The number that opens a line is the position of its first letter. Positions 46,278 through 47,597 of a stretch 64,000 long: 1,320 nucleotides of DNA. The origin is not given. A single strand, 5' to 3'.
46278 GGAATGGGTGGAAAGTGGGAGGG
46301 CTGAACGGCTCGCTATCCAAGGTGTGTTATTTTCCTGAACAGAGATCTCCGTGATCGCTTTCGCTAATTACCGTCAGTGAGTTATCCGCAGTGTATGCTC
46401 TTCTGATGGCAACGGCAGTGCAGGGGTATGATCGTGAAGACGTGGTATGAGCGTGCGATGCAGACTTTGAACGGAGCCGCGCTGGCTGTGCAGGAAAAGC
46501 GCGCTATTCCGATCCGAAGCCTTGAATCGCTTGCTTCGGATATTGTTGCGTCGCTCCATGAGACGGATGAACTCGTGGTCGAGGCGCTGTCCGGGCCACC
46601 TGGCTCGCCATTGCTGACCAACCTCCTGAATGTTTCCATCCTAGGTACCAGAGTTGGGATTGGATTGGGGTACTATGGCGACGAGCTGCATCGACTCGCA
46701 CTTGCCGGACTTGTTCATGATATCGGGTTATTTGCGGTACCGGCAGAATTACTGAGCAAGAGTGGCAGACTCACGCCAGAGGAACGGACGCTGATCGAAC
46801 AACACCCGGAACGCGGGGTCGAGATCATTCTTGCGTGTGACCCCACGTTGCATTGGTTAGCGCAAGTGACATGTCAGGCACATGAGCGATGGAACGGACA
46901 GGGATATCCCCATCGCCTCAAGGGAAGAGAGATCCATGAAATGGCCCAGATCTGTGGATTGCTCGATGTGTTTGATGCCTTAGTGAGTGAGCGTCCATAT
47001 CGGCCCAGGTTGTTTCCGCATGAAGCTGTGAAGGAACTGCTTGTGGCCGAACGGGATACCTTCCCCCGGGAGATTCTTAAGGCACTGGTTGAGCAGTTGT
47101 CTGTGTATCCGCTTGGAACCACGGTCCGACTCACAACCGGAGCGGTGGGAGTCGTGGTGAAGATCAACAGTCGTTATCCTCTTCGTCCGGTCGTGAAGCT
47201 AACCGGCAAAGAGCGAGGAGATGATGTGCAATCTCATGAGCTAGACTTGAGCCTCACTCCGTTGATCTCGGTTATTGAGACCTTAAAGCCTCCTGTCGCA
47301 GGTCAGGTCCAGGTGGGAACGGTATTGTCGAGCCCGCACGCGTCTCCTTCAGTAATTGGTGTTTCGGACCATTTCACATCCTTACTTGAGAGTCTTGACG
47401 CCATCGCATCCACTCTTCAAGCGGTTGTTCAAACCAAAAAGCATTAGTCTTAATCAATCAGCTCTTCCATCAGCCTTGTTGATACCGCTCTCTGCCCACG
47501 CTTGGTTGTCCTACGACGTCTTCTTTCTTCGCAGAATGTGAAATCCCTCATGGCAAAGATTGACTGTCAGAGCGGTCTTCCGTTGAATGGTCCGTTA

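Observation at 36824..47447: Nine-gene chemosensory operon that starts like Pil-Chp/Pix, lacks CheR/CheB, and ends in an HD-GYP phosphodiesterase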

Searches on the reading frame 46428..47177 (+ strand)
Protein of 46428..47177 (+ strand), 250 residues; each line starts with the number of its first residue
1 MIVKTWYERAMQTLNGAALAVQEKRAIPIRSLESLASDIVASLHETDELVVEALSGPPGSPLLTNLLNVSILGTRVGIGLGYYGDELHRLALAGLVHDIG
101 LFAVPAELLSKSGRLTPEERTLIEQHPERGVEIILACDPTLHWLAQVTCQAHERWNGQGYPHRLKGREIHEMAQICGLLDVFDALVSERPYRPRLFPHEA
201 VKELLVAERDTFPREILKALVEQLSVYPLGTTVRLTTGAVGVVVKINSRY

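Call 49: search_solved_structures(query=A3, max_evalue=0.001, show_alignments=3)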
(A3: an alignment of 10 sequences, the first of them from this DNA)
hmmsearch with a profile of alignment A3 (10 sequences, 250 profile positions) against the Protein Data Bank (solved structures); distinct sequences matched with E-value up to 0.001: 6.
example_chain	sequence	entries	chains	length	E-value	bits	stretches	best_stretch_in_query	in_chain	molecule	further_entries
5z7c_A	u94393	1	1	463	1.4e-29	106.3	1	81-224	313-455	3'3'-cGAMP-specific phosphodiesterase 3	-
4mcw_A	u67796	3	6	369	2.7e-25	92.2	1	26-194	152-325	Metal dependent phosphohydrolase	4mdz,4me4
9rbz_A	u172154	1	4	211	6e-19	71.4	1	72-224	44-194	HD domain/sensory box protein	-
9rc0_A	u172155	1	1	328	1.7e-18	69.9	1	72-224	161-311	HD domain/sensory box protein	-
4r8z_A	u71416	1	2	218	1.3e-17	67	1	86-222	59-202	Cyclic di-GMP phosphodiesterase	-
3tm8_A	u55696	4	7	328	3.1e-07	33.1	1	67-187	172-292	Uncharacterized protein | Uncharacterized protein Bd1817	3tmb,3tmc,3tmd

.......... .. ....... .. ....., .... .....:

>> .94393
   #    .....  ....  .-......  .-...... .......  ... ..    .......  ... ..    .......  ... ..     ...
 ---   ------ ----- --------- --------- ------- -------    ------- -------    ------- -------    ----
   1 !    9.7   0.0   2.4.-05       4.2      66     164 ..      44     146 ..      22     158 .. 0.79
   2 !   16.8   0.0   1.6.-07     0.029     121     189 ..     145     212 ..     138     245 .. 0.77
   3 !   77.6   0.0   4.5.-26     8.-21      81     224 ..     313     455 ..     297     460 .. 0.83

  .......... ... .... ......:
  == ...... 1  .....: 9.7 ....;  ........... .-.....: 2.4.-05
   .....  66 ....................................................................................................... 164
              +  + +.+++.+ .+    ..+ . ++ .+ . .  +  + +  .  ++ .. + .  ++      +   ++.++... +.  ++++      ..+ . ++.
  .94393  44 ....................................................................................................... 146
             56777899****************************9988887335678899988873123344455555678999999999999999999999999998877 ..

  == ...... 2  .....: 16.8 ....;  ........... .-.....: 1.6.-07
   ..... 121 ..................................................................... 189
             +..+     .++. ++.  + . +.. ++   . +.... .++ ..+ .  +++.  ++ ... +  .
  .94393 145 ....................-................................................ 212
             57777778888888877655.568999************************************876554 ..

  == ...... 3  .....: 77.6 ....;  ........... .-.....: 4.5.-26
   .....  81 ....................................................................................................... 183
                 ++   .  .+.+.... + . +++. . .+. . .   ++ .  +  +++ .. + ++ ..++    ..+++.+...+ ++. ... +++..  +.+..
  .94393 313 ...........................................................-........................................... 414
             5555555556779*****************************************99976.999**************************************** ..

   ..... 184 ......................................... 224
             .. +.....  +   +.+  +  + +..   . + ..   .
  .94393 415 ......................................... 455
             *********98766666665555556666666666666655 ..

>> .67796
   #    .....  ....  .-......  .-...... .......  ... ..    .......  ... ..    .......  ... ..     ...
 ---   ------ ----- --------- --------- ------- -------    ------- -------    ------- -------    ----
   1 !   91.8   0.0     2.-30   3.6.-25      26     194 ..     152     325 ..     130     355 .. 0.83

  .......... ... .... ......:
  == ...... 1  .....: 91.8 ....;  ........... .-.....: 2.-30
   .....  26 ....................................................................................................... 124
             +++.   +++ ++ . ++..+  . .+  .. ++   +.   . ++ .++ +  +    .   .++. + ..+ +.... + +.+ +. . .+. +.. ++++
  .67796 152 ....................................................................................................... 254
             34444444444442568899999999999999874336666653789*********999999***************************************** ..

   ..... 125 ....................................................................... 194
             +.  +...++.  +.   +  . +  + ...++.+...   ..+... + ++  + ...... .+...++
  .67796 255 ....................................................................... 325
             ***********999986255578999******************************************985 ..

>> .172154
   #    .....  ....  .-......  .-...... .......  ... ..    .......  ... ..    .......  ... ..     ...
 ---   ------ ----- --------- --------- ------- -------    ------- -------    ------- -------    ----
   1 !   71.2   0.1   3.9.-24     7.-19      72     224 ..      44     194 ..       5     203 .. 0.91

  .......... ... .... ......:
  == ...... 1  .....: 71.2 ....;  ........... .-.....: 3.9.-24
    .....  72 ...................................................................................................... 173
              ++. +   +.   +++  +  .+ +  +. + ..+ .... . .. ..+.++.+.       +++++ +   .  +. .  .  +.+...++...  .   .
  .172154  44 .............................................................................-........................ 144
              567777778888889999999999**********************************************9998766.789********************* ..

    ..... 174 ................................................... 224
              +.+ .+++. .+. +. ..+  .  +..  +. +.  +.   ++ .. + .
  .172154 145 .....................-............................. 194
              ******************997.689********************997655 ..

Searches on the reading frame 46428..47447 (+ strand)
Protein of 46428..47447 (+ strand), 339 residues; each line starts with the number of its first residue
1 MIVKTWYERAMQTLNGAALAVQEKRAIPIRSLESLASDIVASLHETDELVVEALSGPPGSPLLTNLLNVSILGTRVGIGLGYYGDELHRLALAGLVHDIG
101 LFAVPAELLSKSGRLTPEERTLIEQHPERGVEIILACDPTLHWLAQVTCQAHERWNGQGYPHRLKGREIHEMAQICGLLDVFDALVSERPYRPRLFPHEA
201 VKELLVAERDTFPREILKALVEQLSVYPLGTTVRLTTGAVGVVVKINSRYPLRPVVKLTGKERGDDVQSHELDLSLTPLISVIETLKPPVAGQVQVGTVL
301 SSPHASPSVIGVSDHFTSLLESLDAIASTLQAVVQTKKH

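Call 3: search_protein_families(library=pfam, proteins=[window:46428-47447:+], max_evalue=0.01)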
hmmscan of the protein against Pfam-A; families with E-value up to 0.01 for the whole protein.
window:46428-47447:+ (339 aa): 2 families
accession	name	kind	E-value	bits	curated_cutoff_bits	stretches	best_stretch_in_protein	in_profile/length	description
PF13487.12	HD_5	-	1.1e-28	100.5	27.2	1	85-205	37-159/170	HD domain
PF01966.28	HD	-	1.2e-08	35.7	22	1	65-184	4-115/116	HD domain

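Call 4: search_protein_families(library=ncbifam, proteins=[window:46428-47447:+], max_evalue=0.01)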
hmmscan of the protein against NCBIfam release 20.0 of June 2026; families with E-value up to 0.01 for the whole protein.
window:46428-47447:+ (339 aa): 1 family
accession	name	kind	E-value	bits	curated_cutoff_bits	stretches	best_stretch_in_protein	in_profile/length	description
NF053512.1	nitric_RR_NosR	exception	2.3e-19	69.8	400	1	73-226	203-356/422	response regulator c-di-GMP phosphodiesterase, NosR family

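Call 41: search_solved_structures(query=window:46428-47447:+, max_evalue=0.001, show_alignments=5)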
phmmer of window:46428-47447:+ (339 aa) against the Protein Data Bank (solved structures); distinct sequences matched with E-value up to 0.001: 5.
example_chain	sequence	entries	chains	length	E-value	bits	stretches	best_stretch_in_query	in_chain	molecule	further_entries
4mcw_A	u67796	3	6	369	2.2e-19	73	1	80-194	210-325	Metal dependent phosphohydrolase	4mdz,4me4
5z7c_A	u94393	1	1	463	2.2e-19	73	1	90-199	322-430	3'3'-cGAMP-specific phosphodiesterase 3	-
4r8z_A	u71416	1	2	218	3.9e-15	59.1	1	89-221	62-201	Cyclic di-GMP phosphodiesterase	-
9rbz_A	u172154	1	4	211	6.9e-13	51.7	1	74-230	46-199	HD domain/sensory box protein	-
9rc0_A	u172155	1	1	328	2.2e-12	50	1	74-230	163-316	HD domain/sensory box protein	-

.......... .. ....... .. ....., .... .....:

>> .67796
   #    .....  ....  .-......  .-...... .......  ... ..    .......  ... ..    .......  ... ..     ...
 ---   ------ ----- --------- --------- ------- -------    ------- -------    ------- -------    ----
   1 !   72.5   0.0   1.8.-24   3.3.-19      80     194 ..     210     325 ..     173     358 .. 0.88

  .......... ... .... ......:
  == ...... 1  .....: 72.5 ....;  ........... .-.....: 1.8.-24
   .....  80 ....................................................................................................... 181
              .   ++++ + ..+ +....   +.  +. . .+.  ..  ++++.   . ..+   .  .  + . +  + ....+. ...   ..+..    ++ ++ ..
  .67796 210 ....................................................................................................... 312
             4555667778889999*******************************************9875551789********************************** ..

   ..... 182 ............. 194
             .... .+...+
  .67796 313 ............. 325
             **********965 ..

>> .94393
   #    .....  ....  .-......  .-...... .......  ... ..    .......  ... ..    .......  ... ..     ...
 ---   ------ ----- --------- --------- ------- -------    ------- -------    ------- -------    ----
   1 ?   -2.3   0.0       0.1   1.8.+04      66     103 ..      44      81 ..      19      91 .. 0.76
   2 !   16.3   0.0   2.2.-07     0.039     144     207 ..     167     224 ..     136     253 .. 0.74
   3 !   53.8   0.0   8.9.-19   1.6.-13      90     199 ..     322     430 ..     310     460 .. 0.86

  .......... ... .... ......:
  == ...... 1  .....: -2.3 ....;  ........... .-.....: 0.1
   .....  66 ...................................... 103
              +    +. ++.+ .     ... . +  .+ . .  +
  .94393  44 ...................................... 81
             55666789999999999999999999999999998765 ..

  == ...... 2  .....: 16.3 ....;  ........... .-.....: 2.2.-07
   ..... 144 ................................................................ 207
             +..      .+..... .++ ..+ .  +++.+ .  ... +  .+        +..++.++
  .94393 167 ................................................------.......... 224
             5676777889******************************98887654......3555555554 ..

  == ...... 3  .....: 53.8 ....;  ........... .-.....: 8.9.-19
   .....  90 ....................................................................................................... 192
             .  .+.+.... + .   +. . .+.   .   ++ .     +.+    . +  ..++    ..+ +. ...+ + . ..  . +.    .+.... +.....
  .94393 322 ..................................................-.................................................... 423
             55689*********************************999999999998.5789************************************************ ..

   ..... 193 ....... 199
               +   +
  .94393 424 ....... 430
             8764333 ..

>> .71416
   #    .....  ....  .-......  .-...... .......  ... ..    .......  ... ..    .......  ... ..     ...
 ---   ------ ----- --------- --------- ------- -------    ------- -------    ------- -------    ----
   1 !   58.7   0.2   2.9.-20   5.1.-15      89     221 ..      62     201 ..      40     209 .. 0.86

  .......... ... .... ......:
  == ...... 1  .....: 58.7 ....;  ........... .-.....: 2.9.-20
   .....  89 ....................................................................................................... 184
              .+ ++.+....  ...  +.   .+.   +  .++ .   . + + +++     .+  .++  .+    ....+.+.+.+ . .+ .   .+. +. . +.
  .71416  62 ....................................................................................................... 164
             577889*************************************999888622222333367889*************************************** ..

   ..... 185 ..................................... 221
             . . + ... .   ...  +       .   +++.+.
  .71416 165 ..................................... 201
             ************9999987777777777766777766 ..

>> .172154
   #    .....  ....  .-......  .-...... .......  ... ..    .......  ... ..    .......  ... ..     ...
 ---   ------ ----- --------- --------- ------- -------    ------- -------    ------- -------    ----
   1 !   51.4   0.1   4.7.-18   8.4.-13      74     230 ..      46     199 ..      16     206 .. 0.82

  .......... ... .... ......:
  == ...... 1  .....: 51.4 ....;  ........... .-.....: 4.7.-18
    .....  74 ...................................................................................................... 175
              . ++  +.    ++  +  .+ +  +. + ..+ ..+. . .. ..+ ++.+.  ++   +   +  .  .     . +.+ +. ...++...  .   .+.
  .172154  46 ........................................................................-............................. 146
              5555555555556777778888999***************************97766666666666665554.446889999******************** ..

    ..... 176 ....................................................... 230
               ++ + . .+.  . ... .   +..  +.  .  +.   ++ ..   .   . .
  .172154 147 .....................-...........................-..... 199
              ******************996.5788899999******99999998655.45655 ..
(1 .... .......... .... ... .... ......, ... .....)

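Call 79: predict_structure(alignment_id=A6)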
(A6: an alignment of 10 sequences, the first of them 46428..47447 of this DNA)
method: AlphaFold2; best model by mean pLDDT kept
length: 339 residues; sequences in the alignment: 10
mean_pLDDT: 62.0   pTM: 0.57
mean pLDDT of the five models: 62.0, 61.7, 60.5, 60.2, 58.9
residues with pLDDT >= 90: 18; 70-90: 126; 50-70: 79; < 50: 116
segments of 3 or more residues with pLDDT < 50: 1-4, 156-159, 188-226, 261-268, 288-339
pLDDT, mean of each block of 10 residues (from residue 1): 64 89 88 91 75 57 77 66 73 89 83 77 83 87 79 53 54 56 53 36 41 41 47 74 63 70 42 74 58 28 27 32 39 38
secondary structure, 60 per line:
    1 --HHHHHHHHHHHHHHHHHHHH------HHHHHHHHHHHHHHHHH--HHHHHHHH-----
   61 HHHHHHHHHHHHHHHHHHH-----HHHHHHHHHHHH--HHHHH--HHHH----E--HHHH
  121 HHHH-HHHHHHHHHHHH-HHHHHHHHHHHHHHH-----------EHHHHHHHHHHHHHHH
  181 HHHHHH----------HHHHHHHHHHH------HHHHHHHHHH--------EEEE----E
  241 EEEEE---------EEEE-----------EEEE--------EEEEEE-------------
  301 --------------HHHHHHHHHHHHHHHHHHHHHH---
elements in order: H3-22 H29-45 H48-55 H61-79 H85-96 H99-103 H106-109 H117-124 H126-137 H139-153 H166-186 H197-207 H214-223 E232-235 E240-245 E255-258 E270-273 E282-287 H315-336

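Call 91: fold_search(model_id=the predicted structure, library=pdb)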
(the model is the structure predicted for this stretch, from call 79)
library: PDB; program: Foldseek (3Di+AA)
matches with E <= 10: 484; with E <= 0.001: 5
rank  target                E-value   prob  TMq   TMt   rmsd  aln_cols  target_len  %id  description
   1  4r8z_B                8.4e-05  1.00  0.29  0.42  12.1       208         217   24  Crystal Structure of PA4781 HD-GYP domain from Pseudomonas aeruginosa at 2.2A resolution showing a bi-metallic Ni ion  (released 2015-03-04)
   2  4mcw_B                1.6e-04  1.00  0.30  0.29  12.1       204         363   26  Crystal structure of a HD-GYP domain (a cyclic-di-GMP phosphodiesterase) containing a tri-nuclear metal centre (released 2014-02-19)
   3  4r8z_A                2.3e-04  1.00  0.28  0.41  12.7       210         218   26  Crystal Structure of PA4781 HD-GYP domain from Pseudomonas aeruginosa at 2.2A resolution showing a bi-metallic Ni ion  (released 2015-03-04)
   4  3tmb_B                3.4e-04  1.00  0.36  0.38  10.6       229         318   19  Bd1817, a HDG"Y"P protein from Bdellovibrio bacteriovorus (released 2011-10-19)
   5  4mcw_A                8.0e-04  1.00  0.30  0.28  12.4       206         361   27  Crystal structure of a HD-GYP domain (a cyclic-di-GMP phosphodiesterase) containing a tri-nuclear metal centre (released 2014-02-19)
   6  3tmd                  3.2e-03  1.00  0.35  0.39  10.7       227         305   19  Bd1817, a HDG"Y"P protein from Bdellovibrio bacteriovorus (released 2011-10-19)
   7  9rbz_C                3.9e-03  1.00  0.28  0.43  12.3       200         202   24  DvhD, HD-GYP domain, c-di-GMP-bound (released 2026-03-04)
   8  9rbz_A                4.3e-03  1.00  0.27  0.41  12.3       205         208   25  DvhD, HD-GYP domain, c-di-GMP-bound (released 2026-03-04)
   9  9rbz_D                7.3e-03  1.00  0.28  0.42  12.4       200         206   22  DvhD, HD-GYP domain, c-di-GMP-bound (released 2026-03-04)
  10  9rbz_B                9.3e-03  1.00  0.27  0.41  12.3       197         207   23  DvhD, HD-GYP domain, c-di-GMP-bound (released 2026-03-04)
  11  3wfr_F                5.5e-02  0.72  0.24  0.19  15.6       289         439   12  tRNA processing enzyme complex 2 (released 2014-01-01)
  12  8suk_A                2.9e-01  0.10  0.12  0.17  16.9       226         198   12  Structure of Rhodococcus sp. USK13 DarR-c-di-AMP complex (released 2023-11-01)
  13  3wfq_F                3.1e-01  0.41  0.23  0.19  13.3       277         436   14  tRNA processing enzyme complex 1 (released 2014-01-01)
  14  8sua                  3.4e-01  0.11  0.12  0.17  16.6       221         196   14  Structure of M. baixiangningiae DarR-ligand complex (released 2023-11-01)
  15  6w2r_A                3.7e-01  0.14  0.15  0.20  15.4       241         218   11  Junction 19, DHR54-DHR79 (released 2020-04-15)
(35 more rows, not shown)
